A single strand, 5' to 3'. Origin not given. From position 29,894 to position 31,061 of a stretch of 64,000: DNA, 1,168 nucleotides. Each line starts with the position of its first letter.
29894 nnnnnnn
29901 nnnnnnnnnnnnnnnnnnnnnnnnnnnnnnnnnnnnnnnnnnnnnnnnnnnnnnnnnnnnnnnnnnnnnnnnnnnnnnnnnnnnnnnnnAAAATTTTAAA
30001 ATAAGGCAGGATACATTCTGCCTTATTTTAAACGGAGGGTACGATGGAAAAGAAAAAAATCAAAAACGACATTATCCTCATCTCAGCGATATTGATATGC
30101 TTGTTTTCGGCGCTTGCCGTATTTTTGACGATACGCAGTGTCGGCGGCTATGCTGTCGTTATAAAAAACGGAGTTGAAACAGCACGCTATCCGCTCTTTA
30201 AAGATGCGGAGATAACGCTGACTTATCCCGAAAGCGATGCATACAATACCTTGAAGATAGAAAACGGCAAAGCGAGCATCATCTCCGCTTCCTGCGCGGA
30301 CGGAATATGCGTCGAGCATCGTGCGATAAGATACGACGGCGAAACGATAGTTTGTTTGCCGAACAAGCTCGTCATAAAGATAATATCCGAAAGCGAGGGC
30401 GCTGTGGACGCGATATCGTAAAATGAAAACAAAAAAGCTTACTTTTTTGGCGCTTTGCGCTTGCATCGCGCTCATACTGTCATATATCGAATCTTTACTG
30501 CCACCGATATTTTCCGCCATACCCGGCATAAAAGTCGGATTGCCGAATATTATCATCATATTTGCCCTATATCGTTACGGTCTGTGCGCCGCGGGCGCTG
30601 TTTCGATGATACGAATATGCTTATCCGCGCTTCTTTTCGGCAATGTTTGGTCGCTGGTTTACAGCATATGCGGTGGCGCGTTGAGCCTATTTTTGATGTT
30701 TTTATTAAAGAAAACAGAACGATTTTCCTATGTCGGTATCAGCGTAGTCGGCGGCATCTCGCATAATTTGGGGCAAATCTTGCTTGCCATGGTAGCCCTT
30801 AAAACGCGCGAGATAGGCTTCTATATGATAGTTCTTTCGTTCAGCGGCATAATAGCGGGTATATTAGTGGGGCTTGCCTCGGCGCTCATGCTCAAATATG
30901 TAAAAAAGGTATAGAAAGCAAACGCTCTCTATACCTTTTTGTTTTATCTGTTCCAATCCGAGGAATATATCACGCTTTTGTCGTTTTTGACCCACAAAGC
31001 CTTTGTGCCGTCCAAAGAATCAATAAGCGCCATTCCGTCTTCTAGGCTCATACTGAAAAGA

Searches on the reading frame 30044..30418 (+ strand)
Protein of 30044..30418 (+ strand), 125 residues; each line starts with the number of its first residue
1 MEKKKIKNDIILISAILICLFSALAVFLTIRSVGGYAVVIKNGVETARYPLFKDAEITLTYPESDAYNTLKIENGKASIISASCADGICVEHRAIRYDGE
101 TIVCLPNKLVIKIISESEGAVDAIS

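Call 6: search_protein_families(library=pfam, proteins=[window:30044-30418:+], max_evalue=0.01)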
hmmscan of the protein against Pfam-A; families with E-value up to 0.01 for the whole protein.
window:30044-30418:+ (125 aa): 1 family
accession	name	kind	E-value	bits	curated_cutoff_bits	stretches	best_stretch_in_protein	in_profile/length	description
PF07009.16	NusG_II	-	1.2e-25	90.2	29.6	1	14-116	3-106/107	NusG domain II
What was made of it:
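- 30044..30421 (+): Membrane-anchored NusG_II-domain protein (125 aa). Conserved accessory gene; function unknown. Pfam NusG_II, 90 bits (call 6).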

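Call 22: search_protein_families(library=ncbifam, proteins=[window:30044-30418:+], max_evalue=1)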
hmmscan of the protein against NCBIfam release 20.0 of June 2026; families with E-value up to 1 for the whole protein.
window:30044-30418:+ (125 aa): 0 families

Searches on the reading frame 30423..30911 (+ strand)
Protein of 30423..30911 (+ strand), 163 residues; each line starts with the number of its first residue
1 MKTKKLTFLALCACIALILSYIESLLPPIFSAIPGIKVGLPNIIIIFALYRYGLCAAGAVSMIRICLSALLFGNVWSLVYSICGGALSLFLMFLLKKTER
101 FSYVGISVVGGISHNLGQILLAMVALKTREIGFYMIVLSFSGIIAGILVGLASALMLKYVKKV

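Call 6: search_protein_families(library=pfam, proteins=[window:30423-30911:+], max_evalue=0.01)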
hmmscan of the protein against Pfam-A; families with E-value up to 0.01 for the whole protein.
window:30423-30911:+ (163 aa): 2 families
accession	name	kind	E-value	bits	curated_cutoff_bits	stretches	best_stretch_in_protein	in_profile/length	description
PF07456.16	Hpre_diP_synt_I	-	3.3e-35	121.7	30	1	14-154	3-145/147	Heptaprenyl diphosphate synthase component I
PF12822.12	ECF_trnsprt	-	0.0002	21.9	30.7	1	4-140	1-152/169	ECF transporter, substrate-specific component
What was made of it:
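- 30423..30914 (+): EetB-type membrane protein (163 aa; Pfam Hpre_diP_synt_I, PF07456). Likely the FAD-export subunit that supplies ApbE. Pfam 121.7 bits (call 6).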

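Call 22: search_protein_families(library=ncbifam, proteins=[window:30423-30911:+], max_evalue=1)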
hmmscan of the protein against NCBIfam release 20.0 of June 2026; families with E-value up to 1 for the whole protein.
window:30423-30911:+ (163 aa): 1 family
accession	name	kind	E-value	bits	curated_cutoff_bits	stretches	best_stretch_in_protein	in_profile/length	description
TIGR04518.1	ECF_S_folT_fam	subfamily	0.11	12.2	60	1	2-109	3-109/163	folate family ECF transporter S component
